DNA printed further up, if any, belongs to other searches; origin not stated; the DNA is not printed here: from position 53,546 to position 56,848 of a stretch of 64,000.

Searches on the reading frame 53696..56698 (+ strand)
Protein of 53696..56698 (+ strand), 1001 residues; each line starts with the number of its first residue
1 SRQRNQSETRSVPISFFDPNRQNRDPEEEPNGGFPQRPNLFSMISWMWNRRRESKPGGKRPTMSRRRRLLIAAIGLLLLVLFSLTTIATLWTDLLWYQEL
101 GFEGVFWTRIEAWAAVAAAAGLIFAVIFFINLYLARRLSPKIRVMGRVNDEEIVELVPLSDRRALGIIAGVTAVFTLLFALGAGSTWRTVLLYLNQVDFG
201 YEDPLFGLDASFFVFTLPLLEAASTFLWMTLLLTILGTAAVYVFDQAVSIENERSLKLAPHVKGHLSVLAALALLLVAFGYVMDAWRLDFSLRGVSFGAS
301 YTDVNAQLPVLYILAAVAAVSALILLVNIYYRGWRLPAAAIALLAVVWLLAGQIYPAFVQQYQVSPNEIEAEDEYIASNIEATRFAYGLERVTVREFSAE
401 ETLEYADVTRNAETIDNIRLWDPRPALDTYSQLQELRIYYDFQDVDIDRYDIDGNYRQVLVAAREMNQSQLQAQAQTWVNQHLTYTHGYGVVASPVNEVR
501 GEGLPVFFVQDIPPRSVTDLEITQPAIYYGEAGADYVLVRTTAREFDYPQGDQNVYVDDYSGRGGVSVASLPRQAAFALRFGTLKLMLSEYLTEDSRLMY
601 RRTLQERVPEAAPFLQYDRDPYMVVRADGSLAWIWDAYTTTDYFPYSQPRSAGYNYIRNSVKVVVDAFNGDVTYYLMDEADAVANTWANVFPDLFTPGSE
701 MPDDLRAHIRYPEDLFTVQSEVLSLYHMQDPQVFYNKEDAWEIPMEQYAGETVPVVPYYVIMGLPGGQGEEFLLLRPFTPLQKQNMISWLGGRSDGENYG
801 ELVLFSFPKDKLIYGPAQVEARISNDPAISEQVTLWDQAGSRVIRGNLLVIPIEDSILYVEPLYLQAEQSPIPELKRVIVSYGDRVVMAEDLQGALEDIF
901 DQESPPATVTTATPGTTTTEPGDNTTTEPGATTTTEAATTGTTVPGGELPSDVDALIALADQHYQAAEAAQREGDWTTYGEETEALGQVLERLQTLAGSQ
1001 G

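Call 57: search_protein_families(library=pfam, proteins=[window:53696-56698:+], max_evalue=0.00001)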
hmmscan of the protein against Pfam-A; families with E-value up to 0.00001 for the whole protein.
window:53696-56698:+ (1001 aa): 1 family
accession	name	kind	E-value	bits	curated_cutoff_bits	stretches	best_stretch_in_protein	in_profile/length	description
PF03699.18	UPF0182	-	4.6e-294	977.8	27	1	72-836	3-770/770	Uncharacterised protein family (UPF0182)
